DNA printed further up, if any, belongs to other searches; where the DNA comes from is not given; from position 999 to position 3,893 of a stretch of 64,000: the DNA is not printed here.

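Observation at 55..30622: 30-kb island coupling lanthanide quinoproteins to an unexplained Fe-S/flavin enzyme set, with no pqq genes: candidate new cofactor or aromatic-turnover system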

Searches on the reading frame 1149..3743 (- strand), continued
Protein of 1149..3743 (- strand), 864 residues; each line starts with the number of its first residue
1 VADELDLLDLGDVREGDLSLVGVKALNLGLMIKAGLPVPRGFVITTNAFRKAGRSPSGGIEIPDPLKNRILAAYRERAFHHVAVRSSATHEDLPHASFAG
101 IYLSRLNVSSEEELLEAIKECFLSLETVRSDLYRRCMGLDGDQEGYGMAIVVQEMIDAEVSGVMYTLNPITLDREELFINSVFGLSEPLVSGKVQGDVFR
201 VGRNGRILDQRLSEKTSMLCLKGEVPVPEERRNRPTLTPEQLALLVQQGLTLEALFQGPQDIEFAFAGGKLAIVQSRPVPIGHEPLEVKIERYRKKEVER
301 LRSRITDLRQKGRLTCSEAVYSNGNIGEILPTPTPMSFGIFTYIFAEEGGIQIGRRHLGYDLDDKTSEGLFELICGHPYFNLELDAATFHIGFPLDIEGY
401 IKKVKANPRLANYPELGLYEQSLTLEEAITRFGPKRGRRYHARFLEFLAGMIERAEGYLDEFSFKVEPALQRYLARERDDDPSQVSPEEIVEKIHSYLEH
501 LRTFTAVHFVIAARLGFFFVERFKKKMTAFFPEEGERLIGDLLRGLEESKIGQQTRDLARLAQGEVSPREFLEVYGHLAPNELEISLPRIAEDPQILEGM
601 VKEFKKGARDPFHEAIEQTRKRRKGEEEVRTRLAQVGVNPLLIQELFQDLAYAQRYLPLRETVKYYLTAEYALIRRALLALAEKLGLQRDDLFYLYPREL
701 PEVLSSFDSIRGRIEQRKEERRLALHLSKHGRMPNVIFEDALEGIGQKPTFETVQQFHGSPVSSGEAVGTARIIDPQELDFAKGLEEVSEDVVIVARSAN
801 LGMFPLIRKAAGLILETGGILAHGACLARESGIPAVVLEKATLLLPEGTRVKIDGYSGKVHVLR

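Call 65: search_protein_families(library=ncbifam, proteins=[L028:2277-3467:+, L004:14627-15553:+, L033:13411-14256:+, L009:12568-13389:+, L033:12447-13406:+, L027:13567-13953:+, L018:2454-2972:+, L036:13341-13730:+, L044:2112-3083:+, L057:2552-3499:+], max_evalue=1e-8)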
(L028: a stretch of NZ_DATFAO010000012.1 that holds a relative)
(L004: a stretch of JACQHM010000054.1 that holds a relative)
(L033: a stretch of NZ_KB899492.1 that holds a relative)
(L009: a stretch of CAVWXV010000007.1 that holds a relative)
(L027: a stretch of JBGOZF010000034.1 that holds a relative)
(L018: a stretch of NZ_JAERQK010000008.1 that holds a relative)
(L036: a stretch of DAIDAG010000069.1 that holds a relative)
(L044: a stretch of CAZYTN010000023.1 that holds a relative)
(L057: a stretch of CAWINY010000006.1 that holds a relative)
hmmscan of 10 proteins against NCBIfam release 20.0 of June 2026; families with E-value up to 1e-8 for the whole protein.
L028:2277-3467:+ (396 aa): 35 families (the best 25 are shown)
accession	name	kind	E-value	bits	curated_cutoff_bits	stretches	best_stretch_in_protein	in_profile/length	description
TIGR00710.1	efflux_Bcr_CflA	subfamily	7.1e-70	236.4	200.9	1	8-375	6-371/385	Bcr/CflA family efflux MFS transporter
NF008314.0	PRK11102.1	equivalog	2.7e-65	221.2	303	1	5-380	8-384/396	Bcr/CflA family multidrug efflux MFS transporter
NF053813.1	MFS_TcaB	equivalog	5.8e-52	176.8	475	1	9-290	8-288/396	putative multidrug effflux MFS transporter TcaB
NF008654.0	PRK11652.1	equivalog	2.5e-47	161.6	479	1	8-348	10-345/397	multidrug efflux MFS transporter EmrD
NF008270.1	PRK11043.1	equivalog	3.9e-44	151.3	430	1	10-363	8-356/382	purine nucleoside transporter PunC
NF033134.0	cmlA_floR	equivalog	1.2e-41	143.5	450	1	13-346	10-344/388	CmlA/FloR family chloramphenicol efflux MFS transporter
NF007782.0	PRK10473.1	subfamily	6.3e-39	134.1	417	1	14-354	10-344/394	MdtL family multidrug efflux MFS transporter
TIGR00711.1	efflux_EmrB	subfamily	3.4e-29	101.9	230.2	1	29-187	24-182/485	DHA2 family efflux MFS transporter permease subunit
TIGR00880.1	2_A_01_02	superfamily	4.9e-27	94.8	131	1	50-185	2-141/141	multidrug resistance protein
NF041041.1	FslD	exception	6.2e-26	91.5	500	1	18-353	21-356/396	rhizoferrin import MFS transporter FslD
NF011932.2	PRK15403.1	equivalog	5e-25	88.5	700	1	47-341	50-343/402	multidrug efflux MFS transporter MdtM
NF011931.1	PRK15402.1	subfamily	1.2e-24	87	439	1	35-353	37-354/401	MdfA family multidrug efflux MFS transporter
NF012203.0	cmlB1_MFS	exception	7e-24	84.8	900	1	13-319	20-322/407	chloramphenicol efflux MFS transporter CmlB1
NF052292.1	efflux_CraA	equivalog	3.1e-23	82.5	725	1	23-330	31-336/409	chloramphenicol efflux MFS transporter CraA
NF000509.1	efflux_CmlA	exception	1.3e-22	80.8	875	1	13-295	20-298/419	CmlA family chloramphenicol efflux MFS transporter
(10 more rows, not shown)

L004:14627-15553:+ (308 aa): 6 families
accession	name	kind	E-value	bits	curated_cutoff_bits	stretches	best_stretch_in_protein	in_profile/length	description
NF053535.1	DhyDRhmHlse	equivalog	8.2e-63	212.3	500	1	89-302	60-275/284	2,4-didehydro-3-deoxy-L-rhamnonate hydrolase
TIGR02303.1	HpaG-C-term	equivalog_domain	1.1e-59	201.9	276.4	1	88-306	32-243/245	4-hydroxyphenylacetate degradation bifunctional isomerase/decarboxylase, C-terminal subunit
NF011750.0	PRK15203.1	equivalog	2e-45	155.3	811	1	95-304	218-421/429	4-hydroxyphenylacetate degradation bifunctional isomerase/decarboxylase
NF009399.0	PRK12764.1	equivalog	8.2e-39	133.9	444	1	97-297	19-211/501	fumarylacetoacetate hydrolase family protein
TIGR02305.1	HpaG-N-term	equivalog_domain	4.5e-34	117.8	228.65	1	117-305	25-205/205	4-hydroxyphenylacetate degradation bifunctional isomerase/decarboxylase, N-terminal subunit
NF007967.0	PRK10691.1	equivalog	9.6e-30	103.5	201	1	100-277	17-198/219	fumarylacetoacetate hydrolase family protein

L033:13411-14256:+ (281 aa): 6 families
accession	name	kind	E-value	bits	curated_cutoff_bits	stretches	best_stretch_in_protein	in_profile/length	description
NF053535.1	DhyDRhmHlse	equivalog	5.5e-112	373.7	500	1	1-276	1-278/284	2,4-didehydro-3-deoxy-L-rhamnonate hydrolase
TIGR02303.1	HpaG-C-term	equivalog_domain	9.3e-43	146.4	276.4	1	66-272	39-238/245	4-hydroxyphenylacetate degradation bifunctional isomerase/decarboxylase, C-terminal subunit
NF009399.0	PRK12764.1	equivalog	8.6e-40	137.2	444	1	68-248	19-198/501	fumarylacetoacetate hydrolase family protein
NF007967.0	PRK10691.1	equivalog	1.5e-35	122.5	201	1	70-251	16-201/219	fumarylacetoacetate hydrolase family protein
TIGR02305.1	HpaG-N-term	equivalog_domain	1.4e-33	116.1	228.65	1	88-244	27-180/205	4-hydroxyphenylacetate degradation bifunctional isomerase/decarboxylase, N-terminal subunit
NF011750.0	PRK15203.1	equivalog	1.6e-33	116.1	811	1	67-245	219-398/429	4-hydroxyphenylacetate degradation bifunctional isomerase/decarboxylase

L009:12568-13389:+ (273 aa): 204 families (the best 25 are shown)
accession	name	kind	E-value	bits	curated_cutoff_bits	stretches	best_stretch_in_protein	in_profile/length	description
NF005559.1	PRK07231.1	subfamily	2.7e-58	197.4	215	1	8-260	2-248/249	glucose 1-dehydrogenase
NF005067.0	PRK06484.1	equivalog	1.2e-52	179.1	713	1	11-271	8-263/524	short chain dehydrogenase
NF004198.0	PRK05653.1-3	equivalog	1.2e-50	172.3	296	1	7-259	4-246/248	3-oxoacyl-ACP reductase FabG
NF004791.0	PRK06138.1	equivalog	7.4e-50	169.6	312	1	7-261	2-251/252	SDR family oxidoreductase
NF052558.1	MBtsdlDhBudC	equivalog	1.4e-49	168.9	270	1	10-263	3-245/250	meso-2,3-butanediol dehydrogenase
NF004818.0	PRK06172.1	equivalog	2.7e-49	167.8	336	1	7-261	4-252/253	SDR family oxidoreductase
NF005469.0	PRK07063.1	equivalog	8.2e-49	166.5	306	1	8-262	5-257/260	SDR family oxidoreductase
NF009466.0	PRK12826.1-2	subfamily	2.8e-47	161.3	222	1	11-260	4-245/248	3-oxoacyl-ACP reductase FabG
NF053701.1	CsHdxCHCADhChcB2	equivalog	3.9e-47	160.8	350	1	8-261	1-244/245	cis-4-hydroxycyclohexanecarboxylate dehydrogenase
NF005474.0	PRK07074.1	equivalog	5.1e-47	160.7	361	1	11-264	4-247/259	SDR family oxidoreductase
NF004774.0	PRK06114.1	equivalog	3.3e-46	157.7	360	1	3-260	9-260/262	SDR family oxidoreductase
NF006070.0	PRK08213.1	subfamily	6.3e-46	157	279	1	4-260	6-257/259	gluconate 5-dehydrogenase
NF005488.0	PRK07097.1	equivalog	7.9e-46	156.3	369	1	4-262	4-260/266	gluconate 5-dehydrogenase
NF005853.0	PRK07774.1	equivalog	5.4e-45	153.7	303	1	7-260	3-247/250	SDR family oxidoreductase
NF006493.1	PRK08936.1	subfamily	2.6e-44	151.5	420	1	7-259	4-250/261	glucose-1-dehydrogenase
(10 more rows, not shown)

L033:12447-13406:+ (319 aa): 204 families (the best 25 are shown)
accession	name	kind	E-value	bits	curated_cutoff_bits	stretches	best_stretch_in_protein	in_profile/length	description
NF005559.1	PRK07231.1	subfamily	6.5e-52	176.5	215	1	51-307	2-248/249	glucose 1-dehydrogenase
NF004791.0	PRK06138.1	equivalog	9.9e-51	172.5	312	1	50-308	2-251/252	SDR family oxidoreductase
NF004774.0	PRK06114.1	equivalog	1.4e-48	165.5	360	1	48-307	11-260/262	SDR family oxidoreductase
NF005469.0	PRK07063.1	equivalog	5.5e-48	163.8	306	1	51-309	5-257/260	SDR family oxidoreductase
NF009466.0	PRK12826.1-2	subfamily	2.3e-47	161.5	222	1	54-307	4-245/248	3-oxoacyl-ACP reductase FabG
NF005067.0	PRK06484.1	equivalog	3.9e-47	161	713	1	42-313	271-518/524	short chain dehydrogenase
NF052558.1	MBtsdlDhBudC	equivalog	2.3e-46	158.4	270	1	52-310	2-245/250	meso-2,3-butanediol dehydrogenase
NF005711.0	PRK07523.1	subfamily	5.4e-46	157.2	413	1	48-306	5-251/255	SDR family oxidoreductase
NF053701.1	CsHdxCHCADhChcB2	equivalog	1.3e-45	155.9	350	1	51-308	1-244/245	cis-4-hydroxycyclohexanecarboxylate dehydrogenase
NF004778.0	PRK06124.1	equivalog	3.2e-45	154.5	303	1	47-307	5-253/256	SDR family oxidoreductase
NF005853.0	PRK07774.1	equivalog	6.2e-45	153.5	303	1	49-307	2-247/250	SDR family oxidoreductase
NF005309.0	PRK06841.1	subfamily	2.3e-44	151.8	286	1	48-305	10-251/255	GolD/DthD family dehydrogenase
NF004198.0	PRK05653.1-3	equivalog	1.2e-43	149.3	296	1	51-306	5-246/248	3-oxoacyl-ACP reductase FabG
NF005446.0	PRK07035.1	equivalog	1.6e-43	148.8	373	1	48-307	6-254/255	SDR family oxidoreductase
NF004818.0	PRK06172.1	equivalog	5.1e-43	147.2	336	1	50-308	4-252/253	SDR family oxidoreductase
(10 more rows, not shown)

L027:13567-13953:+ (128 aa): 2 families
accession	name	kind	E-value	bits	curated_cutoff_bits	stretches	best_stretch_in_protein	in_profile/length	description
NF002524.0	PRK01964.1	equivalog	4.7e-10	39.3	86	1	63-121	3-62/64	4-oxalocrotonate tautomerase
TIGR00013.1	taut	subfamily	1.3e-09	38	56.9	0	65-120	5-62/64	2-hydroxymuconate tautomerase family protein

L018:2454-2972:+ (172 aa): 1 family
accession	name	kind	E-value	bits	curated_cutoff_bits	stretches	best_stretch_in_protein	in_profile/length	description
NF009025.0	PRK12361.1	equivalog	1e-12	47.1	505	1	29-162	93-233/546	hypothetical protein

L036:13341-13730:+ (129 aa): 2 families
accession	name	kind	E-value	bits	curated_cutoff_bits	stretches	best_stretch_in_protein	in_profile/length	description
NF001966.0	PRK00745.1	equivalog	6e-11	42.1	80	0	65-111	5-52/62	4-oxalocrotonate tautomerase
TIGR00013.1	taut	subfamily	9.3e-09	35.3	56.9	0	68-118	8-59/64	2-hydroxymuconate tautomerase family protein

L044:2112-3083:+ (323 aa): 4 families
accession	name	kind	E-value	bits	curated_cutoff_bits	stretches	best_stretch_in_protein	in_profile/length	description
NF007838.0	PRK10550.1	equivalog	4.1e-83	278.9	395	1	3-310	2-307/312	tRNA dihydrouridine(16) synthase DusC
TIGR00737.1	nifR3_yhdG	equivalog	3.6e-49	167.7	293.3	1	2-260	8-258/319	tRNA dihydrouridine synthase DusB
NF008774.0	PRK11815.1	equivalog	3.5e-25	88.7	269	1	3-303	14-313/337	tRNA dihydrouridine(20/20a) synthase DusA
TIGR00742.1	yjbN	subfamily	1.3e-12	47.8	397.2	1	63-239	54-238/318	tRNA dihydrouridine(20/20a) synthase DusA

L057:2552-3499:+ (315 aa): 11 families
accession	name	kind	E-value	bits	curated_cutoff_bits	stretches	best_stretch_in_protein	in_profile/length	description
NF009603.0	PRK13055.1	subfamily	7.5e-34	117.1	342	1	7-307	5-298/335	diacylglycerol kinase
TIGR00147.1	TIGR00147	subfamily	2.1e-33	115.6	118.65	1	7-310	4-296/296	YegS/Rv2252/BmrU family lipid kinase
NF009874.0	PRK13337.1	equivalog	1.1e-31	109.8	385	1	7-310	5-295/305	diacylglycerol kinase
NF009604.0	PRK13057.1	equivalog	8.6e-29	100.4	274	1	7-311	11-297/302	lipid kinase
NF002033.0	PRK00861.1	subfamily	7e-27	93.9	293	1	6-310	13-306/328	putative lipid kinase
NF009602.0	PRK13054.1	equivalog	6.4e-26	91.2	284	1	23-311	17-295/301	lipid kinase YegS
NF008882.0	PRK11914.1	equivalog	6.8e-26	91.1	302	1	5-310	9-304/306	diacylglycerol kinase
TIGR03702.1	lip_kinase_YegS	equivalog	6.4e-21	74.7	387.45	1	24-311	14-291/295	lipid kinase YegS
NF009025.0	PRK12361.1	equivalog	2.1e-20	72.4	505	1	7-197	244-426/546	hypothetical protein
NF040993.1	MamU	equivalog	3.8e-19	69.2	400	1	10-309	6-295/296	lipid kinase MamU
NF009605.0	PRK13059.1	equivalog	1.9e-16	59.9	313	1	7-307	4-290/295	putative lipid kinase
